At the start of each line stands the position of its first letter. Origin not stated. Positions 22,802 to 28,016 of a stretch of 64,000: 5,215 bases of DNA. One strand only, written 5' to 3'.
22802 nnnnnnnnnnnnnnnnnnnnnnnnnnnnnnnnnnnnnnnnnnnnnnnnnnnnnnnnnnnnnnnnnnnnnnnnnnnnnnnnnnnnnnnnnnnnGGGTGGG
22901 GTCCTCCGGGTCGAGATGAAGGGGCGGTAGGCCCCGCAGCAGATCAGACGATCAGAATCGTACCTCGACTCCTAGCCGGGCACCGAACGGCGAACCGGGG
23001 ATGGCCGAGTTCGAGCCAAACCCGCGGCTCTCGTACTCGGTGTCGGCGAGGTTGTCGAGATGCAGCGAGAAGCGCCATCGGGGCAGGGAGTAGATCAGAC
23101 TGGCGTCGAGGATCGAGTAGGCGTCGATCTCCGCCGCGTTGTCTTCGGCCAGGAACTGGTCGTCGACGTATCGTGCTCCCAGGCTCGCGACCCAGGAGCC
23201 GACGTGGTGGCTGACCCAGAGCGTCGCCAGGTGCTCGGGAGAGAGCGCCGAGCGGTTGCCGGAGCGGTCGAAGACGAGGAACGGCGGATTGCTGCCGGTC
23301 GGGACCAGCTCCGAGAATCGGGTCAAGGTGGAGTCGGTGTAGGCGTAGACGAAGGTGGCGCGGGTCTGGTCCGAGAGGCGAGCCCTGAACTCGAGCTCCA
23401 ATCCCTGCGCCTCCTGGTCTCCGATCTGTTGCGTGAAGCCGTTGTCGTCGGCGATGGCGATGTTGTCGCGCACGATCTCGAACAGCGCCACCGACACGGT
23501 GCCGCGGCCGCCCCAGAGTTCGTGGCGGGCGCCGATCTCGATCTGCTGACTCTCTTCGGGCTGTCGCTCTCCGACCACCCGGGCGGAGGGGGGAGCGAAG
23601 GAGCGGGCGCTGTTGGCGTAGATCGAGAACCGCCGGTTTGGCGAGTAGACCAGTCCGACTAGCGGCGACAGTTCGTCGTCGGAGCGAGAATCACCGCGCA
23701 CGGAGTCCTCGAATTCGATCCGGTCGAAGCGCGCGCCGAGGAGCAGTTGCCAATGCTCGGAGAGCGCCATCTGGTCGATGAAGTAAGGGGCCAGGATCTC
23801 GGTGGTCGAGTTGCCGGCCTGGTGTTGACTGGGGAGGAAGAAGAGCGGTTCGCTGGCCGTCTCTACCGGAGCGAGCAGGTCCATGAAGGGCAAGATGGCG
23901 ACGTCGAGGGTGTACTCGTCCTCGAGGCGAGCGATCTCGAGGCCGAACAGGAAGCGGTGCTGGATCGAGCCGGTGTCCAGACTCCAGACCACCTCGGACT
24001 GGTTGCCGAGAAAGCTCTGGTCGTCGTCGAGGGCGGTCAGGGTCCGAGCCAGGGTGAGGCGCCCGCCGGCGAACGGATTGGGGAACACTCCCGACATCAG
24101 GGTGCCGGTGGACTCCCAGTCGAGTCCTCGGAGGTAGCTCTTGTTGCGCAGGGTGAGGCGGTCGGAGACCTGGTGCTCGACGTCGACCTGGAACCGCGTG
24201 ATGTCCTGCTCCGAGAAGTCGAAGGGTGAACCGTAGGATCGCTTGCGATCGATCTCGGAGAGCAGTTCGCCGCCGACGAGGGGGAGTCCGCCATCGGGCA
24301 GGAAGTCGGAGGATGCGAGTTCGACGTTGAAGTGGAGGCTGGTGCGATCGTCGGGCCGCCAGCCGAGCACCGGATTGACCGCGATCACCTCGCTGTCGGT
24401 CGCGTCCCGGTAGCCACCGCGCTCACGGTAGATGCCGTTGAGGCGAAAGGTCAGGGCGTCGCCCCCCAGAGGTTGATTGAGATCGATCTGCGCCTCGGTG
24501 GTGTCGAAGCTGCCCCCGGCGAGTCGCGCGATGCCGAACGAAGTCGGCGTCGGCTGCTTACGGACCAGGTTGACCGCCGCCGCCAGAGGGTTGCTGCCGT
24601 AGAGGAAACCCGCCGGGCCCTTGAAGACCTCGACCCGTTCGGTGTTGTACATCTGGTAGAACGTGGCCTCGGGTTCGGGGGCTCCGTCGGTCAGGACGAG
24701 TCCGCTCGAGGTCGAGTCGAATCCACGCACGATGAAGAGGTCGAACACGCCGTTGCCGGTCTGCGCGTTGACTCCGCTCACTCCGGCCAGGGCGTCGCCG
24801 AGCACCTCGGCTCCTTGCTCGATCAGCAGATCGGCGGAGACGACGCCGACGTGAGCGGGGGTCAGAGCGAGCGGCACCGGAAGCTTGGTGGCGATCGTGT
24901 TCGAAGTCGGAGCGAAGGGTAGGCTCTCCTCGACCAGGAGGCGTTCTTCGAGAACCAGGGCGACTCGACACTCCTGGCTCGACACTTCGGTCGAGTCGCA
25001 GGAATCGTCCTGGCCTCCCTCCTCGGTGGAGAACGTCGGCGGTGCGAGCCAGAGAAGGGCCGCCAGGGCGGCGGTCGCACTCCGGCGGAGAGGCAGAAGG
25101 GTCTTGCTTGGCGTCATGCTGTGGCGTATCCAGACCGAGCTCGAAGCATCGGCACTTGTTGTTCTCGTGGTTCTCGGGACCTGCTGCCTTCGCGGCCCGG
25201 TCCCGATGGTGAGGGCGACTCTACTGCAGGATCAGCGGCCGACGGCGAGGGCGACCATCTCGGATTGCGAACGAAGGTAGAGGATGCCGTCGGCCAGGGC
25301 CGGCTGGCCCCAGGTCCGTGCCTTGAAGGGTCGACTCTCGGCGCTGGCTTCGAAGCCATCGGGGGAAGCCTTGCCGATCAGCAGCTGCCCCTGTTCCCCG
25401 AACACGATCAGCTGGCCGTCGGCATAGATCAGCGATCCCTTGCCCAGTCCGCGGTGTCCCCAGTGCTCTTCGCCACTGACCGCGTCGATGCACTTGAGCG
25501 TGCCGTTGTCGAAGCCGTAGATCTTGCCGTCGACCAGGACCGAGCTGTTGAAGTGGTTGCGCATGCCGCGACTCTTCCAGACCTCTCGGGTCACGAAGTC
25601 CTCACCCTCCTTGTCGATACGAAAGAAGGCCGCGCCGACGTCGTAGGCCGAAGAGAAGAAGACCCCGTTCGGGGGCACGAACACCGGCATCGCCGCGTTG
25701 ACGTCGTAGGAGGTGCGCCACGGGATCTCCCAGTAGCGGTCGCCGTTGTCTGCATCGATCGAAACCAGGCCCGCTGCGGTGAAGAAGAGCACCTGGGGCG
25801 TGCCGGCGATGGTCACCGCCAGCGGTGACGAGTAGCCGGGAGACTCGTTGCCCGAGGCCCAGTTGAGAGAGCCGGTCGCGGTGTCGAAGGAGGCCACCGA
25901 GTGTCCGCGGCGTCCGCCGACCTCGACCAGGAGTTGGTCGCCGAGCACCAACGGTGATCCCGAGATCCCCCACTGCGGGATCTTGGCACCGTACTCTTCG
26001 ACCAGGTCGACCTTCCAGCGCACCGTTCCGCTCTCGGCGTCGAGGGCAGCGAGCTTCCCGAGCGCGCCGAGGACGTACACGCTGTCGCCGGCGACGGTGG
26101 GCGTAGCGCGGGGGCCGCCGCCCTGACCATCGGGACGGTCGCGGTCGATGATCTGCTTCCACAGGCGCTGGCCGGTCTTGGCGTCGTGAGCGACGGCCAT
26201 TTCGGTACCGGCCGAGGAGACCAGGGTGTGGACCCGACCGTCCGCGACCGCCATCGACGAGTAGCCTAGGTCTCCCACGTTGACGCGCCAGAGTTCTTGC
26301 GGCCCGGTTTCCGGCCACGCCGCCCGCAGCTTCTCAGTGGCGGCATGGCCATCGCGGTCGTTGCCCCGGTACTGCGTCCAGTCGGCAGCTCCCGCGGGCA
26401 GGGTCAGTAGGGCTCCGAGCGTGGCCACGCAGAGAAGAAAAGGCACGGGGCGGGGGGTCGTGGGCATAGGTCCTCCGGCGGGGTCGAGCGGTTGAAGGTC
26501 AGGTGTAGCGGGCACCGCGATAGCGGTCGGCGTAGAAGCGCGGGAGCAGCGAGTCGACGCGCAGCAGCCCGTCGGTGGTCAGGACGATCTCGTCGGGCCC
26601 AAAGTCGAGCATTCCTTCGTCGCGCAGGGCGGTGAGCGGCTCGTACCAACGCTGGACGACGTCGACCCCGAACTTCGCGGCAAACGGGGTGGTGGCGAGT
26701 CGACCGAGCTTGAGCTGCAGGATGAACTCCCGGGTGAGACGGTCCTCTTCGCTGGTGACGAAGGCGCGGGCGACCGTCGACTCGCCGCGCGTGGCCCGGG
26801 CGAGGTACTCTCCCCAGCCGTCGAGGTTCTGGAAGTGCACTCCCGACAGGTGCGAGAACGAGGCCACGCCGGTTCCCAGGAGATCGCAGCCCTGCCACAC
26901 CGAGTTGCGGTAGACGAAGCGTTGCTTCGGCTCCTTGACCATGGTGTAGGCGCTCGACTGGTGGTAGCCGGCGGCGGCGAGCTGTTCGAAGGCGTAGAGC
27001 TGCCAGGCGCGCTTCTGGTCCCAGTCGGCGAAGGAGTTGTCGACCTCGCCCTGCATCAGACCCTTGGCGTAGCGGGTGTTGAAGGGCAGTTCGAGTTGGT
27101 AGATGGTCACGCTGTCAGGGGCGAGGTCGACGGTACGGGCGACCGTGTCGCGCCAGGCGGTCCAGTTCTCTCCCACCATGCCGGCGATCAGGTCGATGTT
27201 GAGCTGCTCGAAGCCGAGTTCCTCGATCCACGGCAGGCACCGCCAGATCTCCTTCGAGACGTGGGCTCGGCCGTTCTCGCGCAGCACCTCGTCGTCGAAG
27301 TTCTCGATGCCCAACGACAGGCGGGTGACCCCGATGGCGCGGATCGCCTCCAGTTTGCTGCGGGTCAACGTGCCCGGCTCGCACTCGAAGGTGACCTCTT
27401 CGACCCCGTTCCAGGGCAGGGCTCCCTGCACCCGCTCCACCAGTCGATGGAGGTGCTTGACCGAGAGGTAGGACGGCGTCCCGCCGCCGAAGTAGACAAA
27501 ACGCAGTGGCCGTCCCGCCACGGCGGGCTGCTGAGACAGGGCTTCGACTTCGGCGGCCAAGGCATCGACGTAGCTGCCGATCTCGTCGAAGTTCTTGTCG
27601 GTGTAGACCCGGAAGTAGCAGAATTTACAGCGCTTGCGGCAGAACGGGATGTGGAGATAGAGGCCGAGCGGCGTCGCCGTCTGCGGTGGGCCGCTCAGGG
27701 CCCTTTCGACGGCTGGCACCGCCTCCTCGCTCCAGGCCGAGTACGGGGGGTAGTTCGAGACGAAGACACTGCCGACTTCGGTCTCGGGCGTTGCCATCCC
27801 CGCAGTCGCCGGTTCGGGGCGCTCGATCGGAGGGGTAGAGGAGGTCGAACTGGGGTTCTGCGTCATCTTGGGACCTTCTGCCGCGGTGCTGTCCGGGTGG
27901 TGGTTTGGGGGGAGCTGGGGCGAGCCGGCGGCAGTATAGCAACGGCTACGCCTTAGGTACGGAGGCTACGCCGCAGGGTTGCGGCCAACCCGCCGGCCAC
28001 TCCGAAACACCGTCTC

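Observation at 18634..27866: Seven-gene operon pairing a TonB-dependent receptor with a flavin 'halogenase-like' enzyme that appears to lack the halogenase catalytic Lys/Glu, plus HemN-like radical SAM, PQQ propeller, DUF3311-SSS transporter and GT4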

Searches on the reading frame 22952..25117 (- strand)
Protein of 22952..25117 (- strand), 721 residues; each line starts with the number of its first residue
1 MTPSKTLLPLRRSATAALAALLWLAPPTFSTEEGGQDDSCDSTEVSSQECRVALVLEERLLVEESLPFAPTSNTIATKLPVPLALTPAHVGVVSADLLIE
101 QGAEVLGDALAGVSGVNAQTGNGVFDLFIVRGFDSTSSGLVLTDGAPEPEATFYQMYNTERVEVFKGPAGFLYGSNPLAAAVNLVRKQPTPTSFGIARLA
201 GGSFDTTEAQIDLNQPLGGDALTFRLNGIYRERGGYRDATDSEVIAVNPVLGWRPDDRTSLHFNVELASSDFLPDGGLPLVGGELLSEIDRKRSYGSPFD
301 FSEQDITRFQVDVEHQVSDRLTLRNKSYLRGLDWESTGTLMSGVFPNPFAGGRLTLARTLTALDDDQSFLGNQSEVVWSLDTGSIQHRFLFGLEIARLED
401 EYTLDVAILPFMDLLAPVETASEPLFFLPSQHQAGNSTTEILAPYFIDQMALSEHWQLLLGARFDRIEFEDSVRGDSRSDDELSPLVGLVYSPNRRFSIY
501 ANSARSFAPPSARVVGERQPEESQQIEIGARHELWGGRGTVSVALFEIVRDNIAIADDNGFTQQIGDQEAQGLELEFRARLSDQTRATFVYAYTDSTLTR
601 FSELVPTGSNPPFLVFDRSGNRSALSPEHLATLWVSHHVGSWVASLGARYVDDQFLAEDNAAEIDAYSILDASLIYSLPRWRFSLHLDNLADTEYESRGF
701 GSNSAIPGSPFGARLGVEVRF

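Call 4: search_protein_families(library=pfam, proteins=[window:22952-25117:-], max_evalue=0.01)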
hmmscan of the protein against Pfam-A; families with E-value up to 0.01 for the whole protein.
window:22952-25117:- (721 aa): 2 families
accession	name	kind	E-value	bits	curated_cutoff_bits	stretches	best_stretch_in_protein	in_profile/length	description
PF00593.30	TonB_dep_Rec_b-barrel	-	1.1e-45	157.8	27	1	272-690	21-436/436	TonB dependent receptor-like, beta-barrel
PF07715.20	Plug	-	1.5e-18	67.7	23.9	1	86-179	5-105/107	TonB-dependent Receptor Plug Domain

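Call 5: search_protein_families(library=ncbifam, proteins=[window:22952-25117:-], max_evalue=0.01)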
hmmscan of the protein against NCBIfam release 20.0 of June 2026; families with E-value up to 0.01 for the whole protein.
window:22952-25117:- (721 aa): 24 families
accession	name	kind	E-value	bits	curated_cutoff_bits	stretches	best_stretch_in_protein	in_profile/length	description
TIGR01783.1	TonB-siderophor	subfamily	3.1e-82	277.2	223.5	1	89-721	5-649/649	TonB-dependent siderophore receptor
NF007349.0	PRK09840.1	equivalog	2e-50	171.6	686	2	73-468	58-474/760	catecholate siderophore receptor Fiu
NF047944.1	FoxamRcptFoxA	equivalog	3.5e-49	167.7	1300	1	56-680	24-651/697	ferrioxamine B receptor FoxA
NF010650.0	PRK14049.1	equivalog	2.2e-45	155.1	904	1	5-677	6-680/729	ferrioxamine B receptor precursor protein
NF010651.0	PRK14050.1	equivalog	4.2e-44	150.8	884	1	69-699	62-708/730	TonB-dependent siderophore receptor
NF007465.0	PRK10044.1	equivalog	1.9e-38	132.2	803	1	73-701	66-706/726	ferrichrome porin FhuA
NF049960.1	siderphRecptFauA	equivalog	2.2e-24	85.9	900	1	62-570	53-574/727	TonB-dependent alcaligin siderophore receptor FauA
NF007447.0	PRK10003.1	equivalog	5.8e-21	74.5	666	2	429-560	438-569/727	ferric-rhodotorulic acid/ferric-coprogen receptor FhuE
TIGR01785.1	TonB-hemin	subfamily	8.2e-18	64.2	316.85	2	71-184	3-126/677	TonB-dependent heme/hemoglobin receptor family protein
TIGR01786.1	TonB-hemlactrns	subfamily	1e-13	50.6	323.75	2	438-512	389-467/719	TonB-dependent hemoglobin/transferrin/lactoferrin family receptor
NF041535.1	TonB_rec_PqqU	equivalog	2.1e-11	42.9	1200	1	442-695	372-643/676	TonB-dependent receptor PqqU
TIGR01779.1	TonB-B12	equivalog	9.6e-11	40.9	599.7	2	88-236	47-202/614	TonB-dependent vitamin B12 receptor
NF041676.1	FecA_OM_dicitr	equivalog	2e-09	36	1100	1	435-663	472-700/773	TonB-dependent Fe(3+) dicitrate receptor FecA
NF010051.0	PRK13528.1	subfamily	4.3e-07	28.6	583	1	158-230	143-221/727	FepA family TonB-dependent siderophore receptor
NF010010.0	PRK13483.1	equivalog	5.7e-05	21.3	927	1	86-233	50-215/660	ligand-gated channel protein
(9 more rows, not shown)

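Call 62: search_solved_structures(query=window:22952-25117:-, max_evalue=1e-10)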
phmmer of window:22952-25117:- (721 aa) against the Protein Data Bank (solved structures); distinct sequences matched with E-value up to 1e-10: 25.
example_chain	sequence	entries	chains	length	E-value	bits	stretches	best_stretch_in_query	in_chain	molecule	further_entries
3qlb_A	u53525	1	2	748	1.1e-43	152.9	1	75-680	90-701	Enantio-pyochelin receptor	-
5fp1_A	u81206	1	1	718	1.9e-39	138.8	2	62-398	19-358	TONB-DEPENDENT SIDEROPHORE RECEPTOR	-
5nec_A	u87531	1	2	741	4.1e-38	134.4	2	74-329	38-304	TonB-dependent siderophore receptor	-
6bpm_C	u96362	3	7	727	7.4e-38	133.6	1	57-470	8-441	Catecholate siderophore receptor Fiu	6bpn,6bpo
5fok_A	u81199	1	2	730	3.4e-35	124.8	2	74-402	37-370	IRON TRANSPORT OUTER MEMBRANE RECEPTOR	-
8a8c_A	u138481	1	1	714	5.1e-33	117.6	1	71-703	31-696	Ferrichrome outer membrane transporter/phage receptor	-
8a60_A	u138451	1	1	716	5.1e-33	117.5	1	71-703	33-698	Ferrichrome outer membrane transporter/phage receptor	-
6i96_A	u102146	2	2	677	7.6e-33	117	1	69-698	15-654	Metal-pseudopaline receptor CntO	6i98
6i97_A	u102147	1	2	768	1.1e-32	116.4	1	69-698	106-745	Metal-pseudopaline receptor CntO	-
6z8a_A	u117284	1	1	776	1.2e-32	116.3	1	69-698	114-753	Ferrioxamine receptor FoxA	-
8b43_A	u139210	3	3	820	1.4e-32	116.1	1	69-698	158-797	Metal-pseudopaline receptor CntO | Ferrioxamine receptor FoxA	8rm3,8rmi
1by3_A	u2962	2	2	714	3e-32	115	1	71-703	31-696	PROTEIN (FERRICHROME-IRON RECEPTOR PRECURSOR (FHUA)) | FERRIC HYDROXAMATE UPTAKE PROTEIN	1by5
1fcp_A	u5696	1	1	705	9.3e-31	110.1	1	71-703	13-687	PROTEIN (FERRIC HYDROXAMATE UPTAKE RECEPTOR)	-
2fcp_A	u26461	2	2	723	1.2e-30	109.7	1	71-702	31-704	PROTEIN (FERRIC HYDROXAMATE UPTAKE RECEPTOR) | FhuA iron-ferrichrome transporter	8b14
1qff_A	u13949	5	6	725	1.2e-30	109.7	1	71-703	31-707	FERRIC HYDROXAMATE UPTAKE RECEPTOR | PROTEIN (FERRIC HYDROXAMATE UPTAKE RECEPTOR) | FERRIC HYDROXAMATE RECEPTOR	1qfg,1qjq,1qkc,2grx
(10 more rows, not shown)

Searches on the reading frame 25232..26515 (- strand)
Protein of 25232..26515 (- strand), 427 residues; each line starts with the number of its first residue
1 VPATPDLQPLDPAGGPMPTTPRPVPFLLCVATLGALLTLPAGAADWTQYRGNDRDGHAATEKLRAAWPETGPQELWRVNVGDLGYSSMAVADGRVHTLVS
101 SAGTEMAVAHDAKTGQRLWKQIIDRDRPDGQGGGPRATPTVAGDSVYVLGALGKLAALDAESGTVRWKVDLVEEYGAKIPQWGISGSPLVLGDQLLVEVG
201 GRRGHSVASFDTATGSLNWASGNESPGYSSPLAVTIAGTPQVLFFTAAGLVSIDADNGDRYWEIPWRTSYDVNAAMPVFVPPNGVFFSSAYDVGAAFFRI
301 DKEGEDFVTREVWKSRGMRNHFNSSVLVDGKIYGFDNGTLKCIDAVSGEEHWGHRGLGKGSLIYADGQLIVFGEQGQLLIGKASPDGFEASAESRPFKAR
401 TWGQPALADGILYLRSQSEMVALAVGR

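Call 4: search_protein_families(library=pfam, proteins=[window:25232-26515:-], max_evalue=0.01)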
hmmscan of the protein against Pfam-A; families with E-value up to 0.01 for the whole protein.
window:25232-26515:- (427 aa): 4 families
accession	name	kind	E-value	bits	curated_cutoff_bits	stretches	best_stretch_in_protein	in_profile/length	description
PF13360.13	PQQ_2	-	2.4e-27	96.5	27.6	1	108-352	6-231/233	Outer membrane protein assembly factor BamB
PF01011.28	PQQ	-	2.4e-09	36.9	26.7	1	135-173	49-87/595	Glucose/ethanol/alcohol dehydrogenase, beta-propeller domain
PF13570.13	Beta-prop_ACSF4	-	9.1e-08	32.3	133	1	108-354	32-251/329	Beta-alanine-activating enzyme, beta-propeller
PF25293.1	Beta-prop_EMC1_N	-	0.0016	18.6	34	0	145-272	33-153/219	EMC1 N-terminal beta-propeller domain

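Call 5: search_protein_families(library=ncbifam, proteins=[window:25232-26515:-], max_evalue=0.01)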
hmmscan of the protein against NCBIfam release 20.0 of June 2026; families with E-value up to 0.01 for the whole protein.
window:25232-26515:- (427 aa): 7 families
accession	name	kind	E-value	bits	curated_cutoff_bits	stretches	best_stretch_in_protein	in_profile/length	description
TIGR03300.1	assembly_YfgL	equivalog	2.2e-18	66.1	285.2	2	136-377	58-290/377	outer membrane protein assembly factor BamB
NF053615.1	SerThrKinAfsKStmc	equivalog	1.9e-11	43.4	1300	1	73-170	512-600/809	protein serine/threonine kinase AfsK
TIGR04528.1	acido_non_PQQ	subfamily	3.9e-11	42.4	650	1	141-221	100-179/493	acido-empty-quinoprotein group A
NF008351.0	PRK11138.1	equivalog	4.8e-11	41.8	423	1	137-264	63-186/394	outer membrane protein assembly factor BamB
TIGR03075.1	PQQ_enz_alc_DH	subfamily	2.3e-08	33.1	480.05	1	104-220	79-196/530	PQQ-dependent dehydrogenase, methanol/ethanol family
TIGR03074.1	PQQ_membr_DH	subfamily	2.2e-05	22.5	832.65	1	131-173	201-243/783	membrane-bound PQQ-dependent dehydrogenase, glucose/quinate/shikimate family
NF041516.1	PA2928_fam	subfamily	3.7e-05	23.3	70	1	91-177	55-135/376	PA2928 family protein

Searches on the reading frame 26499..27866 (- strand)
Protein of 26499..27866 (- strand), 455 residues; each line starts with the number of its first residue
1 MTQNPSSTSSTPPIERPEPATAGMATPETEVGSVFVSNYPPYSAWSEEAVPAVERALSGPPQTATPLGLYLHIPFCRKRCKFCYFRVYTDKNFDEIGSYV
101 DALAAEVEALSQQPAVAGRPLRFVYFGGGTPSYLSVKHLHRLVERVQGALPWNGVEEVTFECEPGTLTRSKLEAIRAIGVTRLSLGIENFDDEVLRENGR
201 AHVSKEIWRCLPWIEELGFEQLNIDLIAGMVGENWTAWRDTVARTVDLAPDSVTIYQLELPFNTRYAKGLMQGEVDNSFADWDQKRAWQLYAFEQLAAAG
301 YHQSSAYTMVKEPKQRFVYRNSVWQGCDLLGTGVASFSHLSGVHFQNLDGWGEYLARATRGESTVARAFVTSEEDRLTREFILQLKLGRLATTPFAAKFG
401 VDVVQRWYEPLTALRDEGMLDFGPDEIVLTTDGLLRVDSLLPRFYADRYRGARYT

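Call 4: search_protein_families(library=pfam, proteins=[window:26499-27866:-], max_evalue=0.01)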
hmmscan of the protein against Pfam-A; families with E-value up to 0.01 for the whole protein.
window:26499-27866:- (455 aa): 2 families
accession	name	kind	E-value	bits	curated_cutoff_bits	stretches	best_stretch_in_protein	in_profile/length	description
PF04055.27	Radical_SAM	-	1.8e-22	80.7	29.5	1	71-242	2-163/166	Radical SAM superfamily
PF06969.22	HemN_C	-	0.00065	20.1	24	1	372-435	2-66/67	HemN C-terminal domain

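Call 5: search_protein_families(library=ncbifam, proteins=[window:26499-27866:-], max_evalue=0.01)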
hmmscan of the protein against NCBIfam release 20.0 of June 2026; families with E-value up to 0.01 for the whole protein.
window:26499-27866:- (455 aa): 20 families
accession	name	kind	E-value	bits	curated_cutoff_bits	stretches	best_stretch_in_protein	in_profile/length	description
TIGR04107.1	rSAM_HutW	equivalog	5e-55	187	400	1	64-433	38-403/419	heme anaerobic degradation radical SAM methyltransferase ChuW/HutW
NF006067.1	PRK08208.1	equivalog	2.2e-53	181.7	380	1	62-449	31-419/427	STM4012 family radical SAM protein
TIGR00538.1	hemN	equivalog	4.1e-50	170.9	324.95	2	38-258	20-240/454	oxygen-independent coproporphyrinogen III oxidase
TIGR00539.1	hemN_rel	equivalog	1.8e-46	158.9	205.4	1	69-387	3-311/361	radical SAM family heme chaperone HemW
TIGR03994.1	rSAM_HemZ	equivalog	9.8e-46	156.7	321.4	1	63-260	81-278/401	coproporphyrinogen dehydrogenase HemZ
NF006385.0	PRK08629.1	equivalog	8.5e-37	126.9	355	1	65-446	51-415/439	coproporphyrinogen III oxidase family protein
NF006064.0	PRK08207.2-2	equivalog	3.1e-34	118.8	504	1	67-273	145-353/465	coproporphyrinogen III oxidase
NF006060.0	PRK08207.1-3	equivalog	1.5e-32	113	653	1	66-272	149-358/477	coproporphyrinogen III oxidase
NF006061.0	PRK08207.1-4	equivalog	6.2e-28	97.8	702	1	67-259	174-369/501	coproporphyrinogen III oxidase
NF006066.0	PRK08207.2-5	equivalog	4.3e-26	91.6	1117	1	67-261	191-387/518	coproporphyrinogen III oxidase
NF005133.0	PRK06582.1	equivalog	4.8e-26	91.7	597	1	65-339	10-277/390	coproporphyrinogen III oxidase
NF006059.0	PRK08207.1-1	equivalog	5.8e-25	88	1012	1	68-260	173-368/496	coproporphyrinogen III oxidase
NF006063.0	PRK08207.2-1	equivalog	1e-23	83.8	1074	1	66-259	192-387/518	coproporphyrinogen III oxidase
NF006062.0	PRK08207.1-5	equivalog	2.2e-23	82.9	1007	1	67-258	149-343/476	coproporphyrinogen III oxidase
NF006065.0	PRK08207.2-4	equivalog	3.8e-23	82.2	922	1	68-260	170-368/484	coproporphyrinogen III oxidase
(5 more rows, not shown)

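Call 24: search_solved_structures(query=window:26499-27866:-, max_evalue=0.001)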
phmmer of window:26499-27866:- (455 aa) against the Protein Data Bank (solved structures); distinct sequences matched with E-value up to 0.001: 2.
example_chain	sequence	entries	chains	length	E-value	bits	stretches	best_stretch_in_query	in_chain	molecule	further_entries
1olt_A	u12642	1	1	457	1.5e-35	126.1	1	39-440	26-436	OXYGEN-INDEPENDENT COPROPORPHYRINOGEN III OXIDASE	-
9p2u_A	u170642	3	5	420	7.4e-30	107.3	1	50-259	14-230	Radical S-adenosylmethionine methyltransferase NocN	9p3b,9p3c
